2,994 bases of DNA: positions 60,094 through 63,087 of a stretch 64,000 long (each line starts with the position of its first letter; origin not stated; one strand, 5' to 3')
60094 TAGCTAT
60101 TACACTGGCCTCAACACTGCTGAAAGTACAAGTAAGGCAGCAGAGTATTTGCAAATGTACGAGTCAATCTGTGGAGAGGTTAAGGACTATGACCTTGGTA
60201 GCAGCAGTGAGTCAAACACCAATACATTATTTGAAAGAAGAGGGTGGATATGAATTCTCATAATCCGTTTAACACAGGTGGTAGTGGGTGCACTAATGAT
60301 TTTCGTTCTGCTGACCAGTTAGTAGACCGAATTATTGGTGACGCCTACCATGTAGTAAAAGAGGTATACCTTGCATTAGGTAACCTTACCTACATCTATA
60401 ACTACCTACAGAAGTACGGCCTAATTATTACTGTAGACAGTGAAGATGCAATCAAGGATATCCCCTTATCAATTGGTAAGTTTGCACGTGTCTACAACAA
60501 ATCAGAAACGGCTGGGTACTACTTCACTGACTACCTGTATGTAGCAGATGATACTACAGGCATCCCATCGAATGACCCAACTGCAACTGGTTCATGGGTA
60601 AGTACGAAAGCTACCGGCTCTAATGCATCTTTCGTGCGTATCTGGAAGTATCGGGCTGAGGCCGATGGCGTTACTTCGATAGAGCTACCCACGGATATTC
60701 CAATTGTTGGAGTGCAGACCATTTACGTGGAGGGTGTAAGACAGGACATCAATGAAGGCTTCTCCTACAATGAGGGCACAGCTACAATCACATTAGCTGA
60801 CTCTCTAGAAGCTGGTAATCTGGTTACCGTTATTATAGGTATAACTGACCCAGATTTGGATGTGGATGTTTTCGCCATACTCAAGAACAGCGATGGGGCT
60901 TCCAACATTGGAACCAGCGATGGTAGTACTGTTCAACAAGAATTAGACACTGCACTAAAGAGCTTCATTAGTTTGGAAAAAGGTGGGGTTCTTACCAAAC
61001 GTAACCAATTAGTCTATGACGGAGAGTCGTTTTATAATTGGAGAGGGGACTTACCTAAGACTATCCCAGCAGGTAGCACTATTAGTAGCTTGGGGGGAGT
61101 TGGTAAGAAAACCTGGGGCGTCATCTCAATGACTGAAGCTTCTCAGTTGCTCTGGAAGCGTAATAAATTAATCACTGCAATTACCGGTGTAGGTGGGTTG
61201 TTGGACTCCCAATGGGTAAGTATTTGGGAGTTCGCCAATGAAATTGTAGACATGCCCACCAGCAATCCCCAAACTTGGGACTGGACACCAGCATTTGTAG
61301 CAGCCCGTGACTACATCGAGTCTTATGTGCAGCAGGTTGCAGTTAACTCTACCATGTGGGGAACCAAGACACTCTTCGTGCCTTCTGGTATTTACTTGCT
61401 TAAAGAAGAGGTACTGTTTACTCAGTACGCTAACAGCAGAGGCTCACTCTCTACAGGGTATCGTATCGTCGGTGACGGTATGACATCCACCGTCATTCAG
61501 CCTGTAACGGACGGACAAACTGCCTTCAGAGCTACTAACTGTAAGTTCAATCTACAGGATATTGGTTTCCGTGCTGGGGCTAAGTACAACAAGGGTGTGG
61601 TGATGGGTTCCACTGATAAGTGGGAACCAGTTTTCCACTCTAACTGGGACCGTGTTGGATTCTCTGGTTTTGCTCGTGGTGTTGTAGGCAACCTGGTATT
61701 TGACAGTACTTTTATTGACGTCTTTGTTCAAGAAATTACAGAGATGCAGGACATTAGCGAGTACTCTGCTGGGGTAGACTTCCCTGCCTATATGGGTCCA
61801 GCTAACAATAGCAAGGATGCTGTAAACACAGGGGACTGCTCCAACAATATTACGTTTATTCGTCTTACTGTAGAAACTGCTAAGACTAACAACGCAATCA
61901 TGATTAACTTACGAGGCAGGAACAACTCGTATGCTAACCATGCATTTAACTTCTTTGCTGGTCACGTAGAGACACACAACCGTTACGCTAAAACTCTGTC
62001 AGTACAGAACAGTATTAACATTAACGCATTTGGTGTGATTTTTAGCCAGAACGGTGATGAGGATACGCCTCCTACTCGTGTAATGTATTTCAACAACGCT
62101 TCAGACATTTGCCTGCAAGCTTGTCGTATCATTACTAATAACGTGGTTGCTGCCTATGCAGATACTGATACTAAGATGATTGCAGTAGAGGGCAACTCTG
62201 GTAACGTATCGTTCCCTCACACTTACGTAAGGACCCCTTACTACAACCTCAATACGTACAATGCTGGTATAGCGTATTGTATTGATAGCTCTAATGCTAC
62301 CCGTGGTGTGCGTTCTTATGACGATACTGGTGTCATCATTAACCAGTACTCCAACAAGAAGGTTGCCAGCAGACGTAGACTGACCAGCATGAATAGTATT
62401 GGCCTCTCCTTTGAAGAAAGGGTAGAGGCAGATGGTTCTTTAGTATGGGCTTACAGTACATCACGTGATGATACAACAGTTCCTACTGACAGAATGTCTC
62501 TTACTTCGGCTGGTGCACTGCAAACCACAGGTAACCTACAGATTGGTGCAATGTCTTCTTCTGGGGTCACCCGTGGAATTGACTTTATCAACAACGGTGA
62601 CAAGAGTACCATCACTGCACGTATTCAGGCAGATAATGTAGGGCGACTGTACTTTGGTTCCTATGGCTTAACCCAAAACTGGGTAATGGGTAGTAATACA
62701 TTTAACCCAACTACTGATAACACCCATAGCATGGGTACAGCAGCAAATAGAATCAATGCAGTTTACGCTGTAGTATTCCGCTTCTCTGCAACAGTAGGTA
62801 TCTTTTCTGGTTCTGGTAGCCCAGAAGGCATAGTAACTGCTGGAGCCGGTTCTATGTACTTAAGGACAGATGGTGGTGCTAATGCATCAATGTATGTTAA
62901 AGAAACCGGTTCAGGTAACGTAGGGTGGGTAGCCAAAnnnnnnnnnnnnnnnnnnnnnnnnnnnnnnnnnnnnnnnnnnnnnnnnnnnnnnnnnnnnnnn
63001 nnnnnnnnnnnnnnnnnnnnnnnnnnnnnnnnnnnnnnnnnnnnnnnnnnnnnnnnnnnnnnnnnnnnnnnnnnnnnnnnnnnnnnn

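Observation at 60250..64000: Two receptor-binding proteins in tandem, one with a pectate-lyase-like depolymerase motif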

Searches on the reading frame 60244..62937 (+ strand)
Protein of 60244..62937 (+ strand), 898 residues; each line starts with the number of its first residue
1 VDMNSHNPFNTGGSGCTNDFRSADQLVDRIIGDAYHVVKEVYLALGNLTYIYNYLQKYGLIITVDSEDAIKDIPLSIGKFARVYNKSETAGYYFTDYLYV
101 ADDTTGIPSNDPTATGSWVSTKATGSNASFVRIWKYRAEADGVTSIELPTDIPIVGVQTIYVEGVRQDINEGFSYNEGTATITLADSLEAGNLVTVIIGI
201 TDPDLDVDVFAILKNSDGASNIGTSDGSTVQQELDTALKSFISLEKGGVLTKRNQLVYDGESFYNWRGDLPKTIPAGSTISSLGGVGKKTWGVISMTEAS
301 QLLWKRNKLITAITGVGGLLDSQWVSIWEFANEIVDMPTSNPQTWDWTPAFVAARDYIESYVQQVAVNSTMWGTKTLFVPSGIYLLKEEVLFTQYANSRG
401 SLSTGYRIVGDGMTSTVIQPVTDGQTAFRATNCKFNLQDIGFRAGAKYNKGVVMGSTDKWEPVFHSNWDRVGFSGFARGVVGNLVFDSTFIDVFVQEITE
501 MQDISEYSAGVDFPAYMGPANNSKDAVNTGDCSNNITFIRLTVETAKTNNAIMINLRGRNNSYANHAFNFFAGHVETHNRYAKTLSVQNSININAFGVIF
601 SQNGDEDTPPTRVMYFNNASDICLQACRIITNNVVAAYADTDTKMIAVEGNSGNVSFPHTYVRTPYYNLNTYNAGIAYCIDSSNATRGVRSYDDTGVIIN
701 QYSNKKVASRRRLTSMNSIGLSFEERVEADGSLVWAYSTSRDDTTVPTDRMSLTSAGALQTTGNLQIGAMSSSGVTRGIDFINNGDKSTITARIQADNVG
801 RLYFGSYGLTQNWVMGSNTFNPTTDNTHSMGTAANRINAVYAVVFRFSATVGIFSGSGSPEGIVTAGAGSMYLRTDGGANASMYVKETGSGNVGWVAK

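Call 8: search_protein_families(library=pfam, proteins=[window:60244-62937:+], max_evalue=0.1)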
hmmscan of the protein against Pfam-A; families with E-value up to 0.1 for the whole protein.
window:60244-62937:+ (898 aa): 2 families
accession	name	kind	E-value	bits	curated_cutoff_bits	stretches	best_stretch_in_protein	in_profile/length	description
PF18668.6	Tail_spike_N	-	1.4e-09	38.4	25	1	246-293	18-67/70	Tail spike TSP1/Gp66 receptor binding N-terminal domain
PF19900.4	DUF6373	-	0.098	13.1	25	0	525-541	32-48/49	Family of unknown function (DUF6373)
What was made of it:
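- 60979..61122 (+): ORF1 Tail_spike_N domain (TSP1/Gp66 type), the candidate docking region for ORF2. Pfam PF18668, E 1.4e-09, 38.4 bits against cutoff 25 (call 8).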

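Call 15: search_protein_families(library=phrogs, proteins=[window:60250-62937:+], max_evalue=0.01)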
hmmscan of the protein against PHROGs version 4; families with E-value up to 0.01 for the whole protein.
window:60250-62937:+ (896 aa): 15 families
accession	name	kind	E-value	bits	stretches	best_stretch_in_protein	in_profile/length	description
phrog_27613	-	tail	0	1250.6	1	194-896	1-699/779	tail protein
phrog_12242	-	tail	2.7e-46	159.7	1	1-195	1-203/1048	tail protein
phrog_26143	-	head and packaging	1.6e-20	73.9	1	128-297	108-277/976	virion structural protein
phrog_7992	-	tail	1.7e-15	57.4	1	243-645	431-758/1163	tail spike protein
phrog_14879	-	tail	1.3e-13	51.3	1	170-298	23-151/642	tail fiber protein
phrog_34100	-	tail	2.2e-12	47.1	1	301-366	146-211/696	tail protein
phrog_17312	-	tail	2.6e-12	46.8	1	132-241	190-296/792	tail protein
phrog_34776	-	other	6.1e-11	41.8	2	209-292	401-479/1013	haemolysin-type calcium binding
phrog_9383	-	tail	6.2e-10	39.3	1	123-790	261-907/1056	tail protein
phrog_23412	-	tail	3.2e-09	36.1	2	209-310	401-495/1167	tail protein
phrog_16355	-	unknown function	5.6e-09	36.1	1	839-896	747-799/799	-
phrog_7760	-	tail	5.4e-05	24.1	1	231-295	42-108/223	tail fiber protein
phrog_29731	-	tail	0.0005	20.4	1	260-291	98-129/336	tail spike protein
phrog_23437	-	tail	0.0011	19.4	0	207-239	50-82/275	tail protein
phrog_19162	-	unknown function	0.0029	17.5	1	117-199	243-322/419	-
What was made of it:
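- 62767..62937 (+): ORF1 conserved C-terminal module (aa 840-896): ....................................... phrog_16355 tail end (call 15).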

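Call 16: search_solved_structures(query=window:60250-62937:+, max_evalue=0.01, show_alignments=2)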
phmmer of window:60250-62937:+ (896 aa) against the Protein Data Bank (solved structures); distinct sequences matched with E-value up to 0.01: 7.
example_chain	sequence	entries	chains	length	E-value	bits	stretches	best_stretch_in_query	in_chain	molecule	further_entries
9d80_D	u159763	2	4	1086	7e-37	130.3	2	1-196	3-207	Tail fiber protein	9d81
9d83_D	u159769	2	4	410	5.1e-36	127.4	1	23-197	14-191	Gp49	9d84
9d84_A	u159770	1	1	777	9.6e-07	30.6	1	204-369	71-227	Gp48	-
4oj5_A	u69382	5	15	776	1.1e-06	30.4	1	203-382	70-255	Tailspike protein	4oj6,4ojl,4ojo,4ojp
6nw9_A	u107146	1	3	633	1.3e-05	26.8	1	202-291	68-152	Tailspike protein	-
5w6f_A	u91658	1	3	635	1.3e-05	26.8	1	202-291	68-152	tailspike protein 3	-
9lna_A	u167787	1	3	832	1.9e-05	26.3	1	241-298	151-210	Tail fibers protein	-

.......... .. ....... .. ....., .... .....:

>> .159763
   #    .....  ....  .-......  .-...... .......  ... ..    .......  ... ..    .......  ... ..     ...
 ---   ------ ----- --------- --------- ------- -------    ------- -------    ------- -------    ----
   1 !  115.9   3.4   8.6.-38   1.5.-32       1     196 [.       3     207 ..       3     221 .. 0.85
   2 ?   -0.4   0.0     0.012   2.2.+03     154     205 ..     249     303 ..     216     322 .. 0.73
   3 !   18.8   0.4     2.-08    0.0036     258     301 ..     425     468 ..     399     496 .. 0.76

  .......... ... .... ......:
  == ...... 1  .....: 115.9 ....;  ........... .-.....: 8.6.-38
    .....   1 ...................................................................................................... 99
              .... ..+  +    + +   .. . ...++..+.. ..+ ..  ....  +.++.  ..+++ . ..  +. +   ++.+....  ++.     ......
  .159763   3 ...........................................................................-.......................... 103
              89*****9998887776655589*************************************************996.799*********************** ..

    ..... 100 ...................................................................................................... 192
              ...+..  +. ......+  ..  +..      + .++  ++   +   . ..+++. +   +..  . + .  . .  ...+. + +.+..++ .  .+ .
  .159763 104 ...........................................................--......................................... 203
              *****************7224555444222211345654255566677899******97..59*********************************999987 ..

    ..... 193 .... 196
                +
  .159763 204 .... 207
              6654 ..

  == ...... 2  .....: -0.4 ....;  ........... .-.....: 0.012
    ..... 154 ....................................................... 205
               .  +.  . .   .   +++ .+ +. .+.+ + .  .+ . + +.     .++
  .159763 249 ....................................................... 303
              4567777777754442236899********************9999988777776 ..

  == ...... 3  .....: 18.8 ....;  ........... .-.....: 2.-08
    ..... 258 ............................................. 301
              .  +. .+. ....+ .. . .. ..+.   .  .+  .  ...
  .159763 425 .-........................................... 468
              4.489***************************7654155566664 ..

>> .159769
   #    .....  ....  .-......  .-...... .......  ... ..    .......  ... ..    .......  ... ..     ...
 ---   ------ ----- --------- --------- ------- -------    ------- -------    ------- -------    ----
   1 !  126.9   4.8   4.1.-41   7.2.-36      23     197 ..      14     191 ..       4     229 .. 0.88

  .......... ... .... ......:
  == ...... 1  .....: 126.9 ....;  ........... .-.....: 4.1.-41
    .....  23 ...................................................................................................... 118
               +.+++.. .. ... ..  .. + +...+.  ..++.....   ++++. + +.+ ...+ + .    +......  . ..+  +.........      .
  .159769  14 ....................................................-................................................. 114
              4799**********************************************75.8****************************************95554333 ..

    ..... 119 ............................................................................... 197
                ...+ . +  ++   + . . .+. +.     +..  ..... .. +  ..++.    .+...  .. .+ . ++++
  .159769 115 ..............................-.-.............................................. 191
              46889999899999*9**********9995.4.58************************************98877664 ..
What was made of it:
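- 60250..60849 (+): ORF1 aa 1-200: particle-binding anchor plus first beta domain (gp66 / Moo19 gp82 / B2 gp49 type). PDB sequence hits 9d80_D (E 7e-37) and 9d83_D (E 5e-36) over aa 1-197 (call 16).
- On G7C-type anchor-and-branch RBP module (Gamaleyavirus gp67-gp66-gp63.1): PDB 9d80_D and 9d83_D (call 16).
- Closest known: Shigella phages Moo19 gp82 and B2 gp49/gp48. Same: The ORF1 N-terminus is homologous (E 7e-37 and 5e-36; call 16).
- The ORF1 N-terminus matches Moo19 and B2 tailspike chains (call 16).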

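Call 24: find_encoding_contigs(protein=window:60250-62937:+, flank=10000, max_places=6)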
Protein window:60250-62937:+ (896 aa): no gene with exactly this product is on record in the collection.

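Call 25: find_encoding_contigs(protein=window:60244-62937:+, flank=10000, max_places=6)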
Protein window:60244-62937:+ (898 aa): no gene with exactly this product is on record in the collection.
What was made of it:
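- Tried and rejected: Exact-sequence look-ups of ORF1 from both possible starts found nothing (calls 24, 25).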

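Call 38: find_homologous_proteins(query=window:60250-62937:+)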
Query window:60250-62937:+ (896 aa): 55 proteins with E <= 0.001 among 8000 candidates.
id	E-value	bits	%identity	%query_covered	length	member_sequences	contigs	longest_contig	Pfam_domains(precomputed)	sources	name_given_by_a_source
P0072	0.0e+0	1930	95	100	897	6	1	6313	PF18668.7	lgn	-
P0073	1.6e-298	1011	59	84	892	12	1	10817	PF18668.7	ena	-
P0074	2.7e-174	600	48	67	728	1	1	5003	-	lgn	-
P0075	4.0e-159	550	46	66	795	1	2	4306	-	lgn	-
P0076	6.2e-142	493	40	74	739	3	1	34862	PF18668.7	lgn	-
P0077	9.1e-140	486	95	27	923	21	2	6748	PF13229.13,PF27114.1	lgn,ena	-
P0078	1.0e-139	485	44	60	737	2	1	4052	-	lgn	-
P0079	5.9e-135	470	94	26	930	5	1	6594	PF13229.13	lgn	-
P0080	3.1e-134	467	56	46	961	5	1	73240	PF18668.7,PF13884.12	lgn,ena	-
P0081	1.1e-133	466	74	32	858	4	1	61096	PF18668.7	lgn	-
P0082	6.3e-132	460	67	36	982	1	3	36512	PF18668.7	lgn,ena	-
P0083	1.2e-131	459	73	34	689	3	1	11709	PF12708.13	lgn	-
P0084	2.4e-129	451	69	34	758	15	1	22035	PF18668.7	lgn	-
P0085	5.1e-128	447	83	27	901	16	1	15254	PF27114.1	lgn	-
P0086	7.5e-128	446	82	28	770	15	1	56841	-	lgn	-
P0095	6.6e-126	440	82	27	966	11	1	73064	PF12708.13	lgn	-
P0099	1.8e-125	438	68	34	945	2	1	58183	PF18668.7,PF27114.1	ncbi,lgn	-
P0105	5.0e-123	430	83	26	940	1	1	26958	PF13229.13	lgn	-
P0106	1.1e-114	403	62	33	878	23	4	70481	PF18668.7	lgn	-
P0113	3.9e-67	245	52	26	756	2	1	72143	PF13229.13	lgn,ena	-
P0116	2.7e-49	186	43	21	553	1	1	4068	PF18668.7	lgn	-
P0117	5.0e-49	185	72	15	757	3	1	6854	PF18668.7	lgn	-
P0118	9.9e-48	181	45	20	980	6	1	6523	PF18668.7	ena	-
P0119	1.3e-46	177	44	21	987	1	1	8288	PF18668.7,PF27114.1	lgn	-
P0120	1.5e-46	177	62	15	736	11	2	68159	PF18668.7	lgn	-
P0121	7.8e-45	172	65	15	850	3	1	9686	PF18668.7,PF27114.1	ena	-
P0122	4.2e-43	166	42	20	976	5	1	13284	PF18668.7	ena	-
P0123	1.1e-40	158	66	14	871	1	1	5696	PF18668.7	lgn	-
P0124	1.1e-38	151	64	13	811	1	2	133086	PF18668.7,PF27114.1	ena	-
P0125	3.8e-37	146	57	17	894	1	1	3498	PF18668.7,PF27114.1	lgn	-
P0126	7.3e-4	36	51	6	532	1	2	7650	PF12708.13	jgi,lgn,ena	jgi:hypothetical protein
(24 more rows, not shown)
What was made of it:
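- On G7C-type anchor-and-branch RBP module (Gamaleyavirus gp67-gp66-gp63.1): The enzymatic head is a different module, which is normal variation within the genus (call 38 shows many different heads on the same anchor).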

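Call 55: predict_structure(alignment_id=A2)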
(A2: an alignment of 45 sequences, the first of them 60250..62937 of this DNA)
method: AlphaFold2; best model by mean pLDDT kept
length: 896 residues; sequences in the alignment: 45
mean_pLDDT: 70.6   pTM: 0.51
mean pLDDT of the five models: 70.6, 66.0, 64.9, 64.6, 64.5
residues with pLDDT >= 90: 233; 70-90: 249; 50-70: 206; < 50: 208
segments of 3 or more residues with pLDDT < 50: 1-63, 72-127, 201-205, 304-319, 517-529, 700-705, 814-849
pLDDT, mean of each block of 10 residues (from residue 1): 35 37 43 47 43 42 50 45 42 45 38 31 40 88 85 82 84 88 92 76 50 69 72 69 86 82 88 91 86 72 46 41 89 93 96 84 53 86 97 70 88 95 96 95 97 87 93 97 91 96 93 61 46 89 91 81 79 91 90 94 69 91 90 68 89 87 62 74 81 71 50 56 73 72 74 77 58 64 66 65 56 45 36 36 36 60 60 59 59 60
secondary structure, 60 per line:
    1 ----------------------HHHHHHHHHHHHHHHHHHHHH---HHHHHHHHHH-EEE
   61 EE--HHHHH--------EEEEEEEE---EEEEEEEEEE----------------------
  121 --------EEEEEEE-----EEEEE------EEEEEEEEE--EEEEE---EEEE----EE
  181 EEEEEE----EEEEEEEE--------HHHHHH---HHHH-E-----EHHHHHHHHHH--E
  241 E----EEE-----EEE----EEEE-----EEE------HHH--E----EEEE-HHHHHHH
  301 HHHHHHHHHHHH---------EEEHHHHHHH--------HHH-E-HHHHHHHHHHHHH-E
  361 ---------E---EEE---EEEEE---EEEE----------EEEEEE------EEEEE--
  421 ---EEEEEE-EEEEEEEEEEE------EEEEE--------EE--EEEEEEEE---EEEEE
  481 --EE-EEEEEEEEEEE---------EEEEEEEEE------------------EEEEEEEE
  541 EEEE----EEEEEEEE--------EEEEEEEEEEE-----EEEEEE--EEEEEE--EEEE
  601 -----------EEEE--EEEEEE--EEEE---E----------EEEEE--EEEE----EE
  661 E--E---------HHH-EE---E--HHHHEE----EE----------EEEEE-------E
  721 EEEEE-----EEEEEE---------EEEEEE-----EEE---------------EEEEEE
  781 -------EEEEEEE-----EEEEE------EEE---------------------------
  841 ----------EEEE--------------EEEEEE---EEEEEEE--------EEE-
elements in order (helices of 4 or more, strands of 3 or more residues): H23-43 H47-56 E58-62 H65-69 E78-85 E89-98 E129-135 E141-145 E152-160 E163-167 E171-174 E179-186 E191-198 H207-212 H216-219 H228-237 E246-248 E254-256 E261-264 E270-272 E289-292 H294-312 E322-324 H325-331 H346-358 E374-376 E380-384 E388-391 E402-407 E414-418 E424-429 E431-441 E448-452 E465-472 E476-480 E486-496 E506-514 E533-544 E549-556 E565-575 E581-586 E589-594 E597-600 E612-615 E618-623 E626-629 E644-648 E651-654 E659-661 H686-689 E708-712 E720-725 E731-736 E746-751 E757-759 E775-780 E788-794 E800-804 E811-813 E851-854 E869-874 E878-884 E893-895
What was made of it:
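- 61207..62349 (+): ORF1 right-handed beta-helix (aa ~320-700), a depolymerase-like catalytic body. AF2 pLDDT is mostly 85-97 here (call 55).
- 62767..62937 (+): The AF2 model is low-confidence here (call 55).
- The anchor (aa 1-127) and aa 814-849 are poorly modelled (call 55). ORF1 aa ~320-700 is confidently predicted as a beta-helix (call 55).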

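Call 58: fold_search(model_id=the predicted structure, library=pdb)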
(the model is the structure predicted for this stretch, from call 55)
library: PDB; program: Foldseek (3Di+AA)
matches with E <= 10: 422; with E <= 0.001: 30
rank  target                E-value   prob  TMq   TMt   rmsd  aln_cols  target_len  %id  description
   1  7chu_A                9.7e-09  1.00  0.31  0.49  11.3       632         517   12  Geobacillus virus E2 - ORF18 (released 2021-04-14)
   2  6nw9_B                1.5e-08  1.00  0.17  0.23  18.4       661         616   12  CRYSTAL STRUCTURE OF A TAILSPIKE PROTEIN 3 (TSP3, ORF212) FROM ESCHERICHIA COLI O157:H7 BACTERIOPHAGE CBA120 (released 2019-06-05)
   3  6nw9_C                2.1e-08  1.00  0.21  0.29  21.1       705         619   14  CRYSTAL STRUCTURE OF A TAILSPIKE PROTEIN 3 (TSP3, ORF212) FROM ESCHERICHIA COLI O157:H7 BACTERIOPHAGE CBA120 (released 2019-06-05)
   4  5w6f_A                6.4e-08  1.00  0.19  0.25  22.6       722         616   13  Crystal structure of Bacteriophage CBA120 tailspike protein 3 (TSP3, orf212) (released 2018-10-24)
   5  4oj5_A                4.1e-07  1.00  0.15  0.17  24.6       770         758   10  Crystal Structure of a Putative Tailspike Protein (TSP1, orf210) from Escherichia coli O157:H7 Bacteriohage CBA120 (released 2014-03-26)
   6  4ojp_C                1.1e-06  1.00  0.17  0.19  23.8       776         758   11  Crystal Structure of Putative Tailspike Protein (TSP1, orf210) from Escherichia coli O157:H7 Bacteriohage CBA120 in Co (released 2014-03-26)
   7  4oj5_C                1.5e-06  1.00  0.15  0.17  24.4       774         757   11  Crystal Structure of a Putative Tailspike Protein (TSP1, orf210) from Escherichia coli O157:H7 Bacteriohage CBA120 (released 2014-03-26)
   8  4oj5_B                2.0e-06  1.00  0.16  0.19  24.1       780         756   11  Crystal Structure of a Putative Tailspike Protein (TSP1, orf210) from Escherichia coli O157:H7 Bacteriohage CBA120 (released 2014-03-26)
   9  5w6h_A                2.8e-06  1.00  0.21  0.26  27.2       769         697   12  Crystal structure of Bacteriophage CBA120 tailspike protein 4 enzymatically active domain (TSP4dN, orf213) (released 2018-10-24)
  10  4ojl_C                7.0e-06  1.00  0.15  0.17  24.4       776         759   10  Crystal Structure of Putative Tailspike Protein (TSP1, orf210) from Escherichia coli O157:H7 Bacteriohage CBA120 in Co (released 2014-03-26)
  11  7ukj_B                9.2e-06  1.00  0.21  0.28  20.5       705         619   11  In situ cryo-EM structure of bacteriophage Sf6 portal:gp7 complex at 2.7A resolution (released 2022-12-21)
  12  7vyv_A                1.0e-05  1.00  0.26  0.32   8.5       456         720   11  Cryo-EM structure of Depo32, a Klebsiella phage depolymerase targets the K2 serotype K. pneumoniae (released 2023-08-30)
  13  7vz3_A                1.2e-05  1.00  0.28  0.33  10.1       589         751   10  Cryo-EM structure of Depo32, a Klebsiella phage depolymerase targets the K2 serotype K. pneumoniae (released 2023-08-30)
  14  4oj6_C                1.3e-05  1.00  0.21  0.24  17.7       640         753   12  Crystal Structure of a Putative Tailspike Protein (TSP1, orf210) from Escherichia coli O157:H7 Bacteriohage CBA120; Se (released 2014-03-26)
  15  5zru_A                3.2e-05  1.00  0.19  0.27  23.8       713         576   11  Crystal structure of Agl-KA catalytic domain (released 2019-10-23)
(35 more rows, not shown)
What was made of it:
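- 60979..61122 (+): Foldseek hits to CBA120 TSP4 residues 1-335 (call 58).
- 61207..62349 (+): Foldseek hits GVE2 ORF18, CBA120 TSP3/1/4, Depo32, phiAB6 and RbmB lyase (call 58).
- On G7C-type anchor-and-branch RBP module (Gamaleyavirus gp67-gp66-gp63.1): Foldseek hit to CBA120 TSP4 residues 1-335 (call 58).
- On Pectate-lyase-like right-handed beta-helix (Pfam PF12708 / PF13229 clan): ORF1: Foldseek probability 1.0 to tailspikes and lyases (call 58).
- Its structural matches are tailspikes and depolymerases (call 58).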

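Call 66: search_protein_families(library=ncbifam, proteins=[window:60250-62937:+], max_evalue=0.1)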
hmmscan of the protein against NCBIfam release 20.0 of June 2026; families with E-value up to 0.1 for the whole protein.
window:60250-62937:+ (896 aa): 0 families
